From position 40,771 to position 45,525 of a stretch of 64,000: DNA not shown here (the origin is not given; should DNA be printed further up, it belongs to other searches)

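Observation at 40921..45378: CotH kinase-like T9SS cargo with recombination-prone near-identical 225-bp tandem repeats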

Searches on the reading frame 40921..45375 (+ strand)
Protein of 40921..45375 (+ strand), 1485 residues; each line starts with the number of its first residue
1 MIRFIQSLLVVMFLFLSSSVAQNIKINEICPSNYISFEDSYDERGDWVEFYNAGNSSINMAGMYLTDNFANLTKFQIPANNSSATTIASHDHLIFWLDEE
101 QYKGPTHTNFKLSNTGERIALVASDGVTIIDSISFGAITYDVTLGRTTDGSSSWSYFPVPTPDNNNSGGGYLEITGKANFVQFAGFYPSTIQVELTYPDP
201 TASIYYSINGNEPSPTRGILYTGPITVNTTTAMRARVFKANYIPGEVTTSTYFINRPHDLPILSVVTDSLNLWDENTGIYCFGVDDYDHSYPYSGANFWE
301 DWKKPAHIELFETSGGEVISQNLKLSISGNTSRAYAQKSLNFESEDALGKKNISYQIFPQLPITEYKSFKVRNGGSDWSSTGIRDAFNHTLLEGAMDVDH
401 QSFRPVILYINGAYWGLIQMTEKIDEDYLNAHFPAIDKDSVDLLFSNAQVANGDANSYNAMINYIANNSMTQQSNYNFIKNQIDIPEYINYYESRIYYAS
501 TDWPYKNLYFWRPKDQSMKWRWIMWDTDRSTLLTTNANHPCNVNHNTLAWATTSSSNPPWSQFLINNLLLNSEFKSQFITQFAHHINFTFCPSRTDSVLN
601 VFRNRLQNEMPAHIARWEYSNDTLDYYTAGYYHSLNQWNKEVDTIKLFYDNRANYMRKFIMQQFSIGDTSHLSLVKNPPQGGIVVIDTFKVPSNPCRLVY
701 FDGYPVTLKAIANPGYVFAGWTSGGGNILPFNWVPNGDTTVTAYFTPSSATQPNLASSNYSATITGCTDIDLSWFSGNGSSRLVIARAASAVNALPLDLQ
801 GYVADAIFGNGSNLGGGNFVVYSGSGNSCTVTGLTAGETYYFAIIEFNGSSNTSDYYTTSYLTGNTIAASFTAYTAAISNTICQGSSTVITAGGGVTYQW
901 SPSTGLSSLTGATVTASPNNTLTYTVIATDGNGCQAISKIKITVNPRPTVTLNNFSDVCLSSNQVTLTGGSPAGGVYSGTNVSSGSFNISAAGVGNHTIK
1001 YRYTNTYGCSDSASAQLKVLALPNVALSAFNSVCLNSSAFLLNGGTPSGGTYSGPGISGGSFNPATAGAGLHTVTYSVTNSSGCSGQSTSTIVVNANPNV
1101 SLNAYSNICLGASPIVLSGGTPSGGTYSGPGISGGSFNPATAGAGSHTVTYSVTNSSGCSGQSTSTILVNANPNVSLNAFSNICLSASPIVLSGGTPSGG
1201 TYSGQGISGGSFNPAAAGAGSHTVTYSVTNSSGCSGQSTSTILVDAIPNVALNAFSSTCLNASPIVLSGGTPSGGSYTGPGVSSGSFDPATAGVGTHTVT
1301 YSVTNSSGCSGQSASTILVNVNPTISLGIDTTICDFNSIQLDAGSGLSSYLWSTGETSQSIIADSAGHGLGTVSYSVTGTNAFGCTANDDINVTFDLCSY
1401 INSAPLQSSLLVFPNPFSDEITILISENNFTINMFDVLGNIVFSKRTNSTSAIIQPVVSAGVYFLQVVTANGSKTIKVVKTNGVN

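Call 5: search_protein_families(library=pfam, proteins=[window:40921-45375:+], max_evalue=0.01)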
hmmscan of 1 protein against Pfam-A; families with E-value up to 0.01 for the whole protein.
window:40921-45375:+ (1485 aa): 10 families
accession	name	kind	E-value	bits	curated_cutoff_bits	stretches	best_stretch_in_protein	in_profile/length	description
PF08757.17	CotH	-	1.9e-38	133.2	23.8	1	326-656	2-322/322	CotH kinase protein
PF00932.25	LTD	-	2.6e-13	50.7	34.3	1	18-135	2-107/109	Lamin Tail Domain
PF13290.12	CHB_HEX_C_1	-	7.4e-12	45.5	22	1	184-249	3-67/67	Chitobiase/beta-hexosaminidase C-terminal domain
PF16403.11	Bact_surface_Ig-like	-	2.4e-10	40.8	27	0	1141-1169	43-71/71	Bacterial surface protein, Ig-like domain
PF13287.12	Fn3_assoc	-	4.2e-10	40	23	1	193-252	1-59/59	Fn3 associated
PF18962.6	Por_Secre_tail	-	1.2e-09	38.8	27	1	1412-1478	1-73/75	Secretion system C-terminal sorting domain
PF18998.6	Flg_new_2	-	3.2e-07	30.7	23.6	1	702-747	21-71/73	Divergent InlB B-repeat domain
PF19081.6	Ig_7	-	7.7e-06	26.6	27.3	1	876-946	6-84/84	Ig-like domain CHU_C associated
PF14048.11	MBD_C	-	0.0042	18.2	27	0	1055-1109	19-66/94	C-terminal domain of methyl-CpG binding protein 2 and 3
PF16112.10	DUF4830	-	0.0064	17.3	23.5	0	1067-1097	47-77/84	Domain of unknown function (DUF4830)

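Call 6: search_protein_families(library=ncbifam, proteins=[window:40921-45375:+], max_evalue=0.01)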
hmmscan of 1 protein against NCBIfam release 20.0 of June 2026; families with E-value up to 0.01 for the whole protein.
window:40921-45375:+ (1485 aa): 3 families
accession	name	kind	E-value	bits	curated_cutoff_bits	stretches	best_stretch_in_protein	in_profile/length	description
TIGR04183.1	Por_Secre_tail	domain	9.5e-13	47.9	23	1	1412-1480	1-71/72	T9SS type A sorting domain-containing protein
NF033708.1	T9SS_Cterm_ChiA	domain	8e-06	25.6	40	1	1432-1479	4-53/55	T9SS sorting signal type C domain-containing protein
TIGR02543.1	List_Bact_rpt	repeat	0.0087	16.4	20.95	1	714-747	4-42/44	TIGR02543 family repeat protein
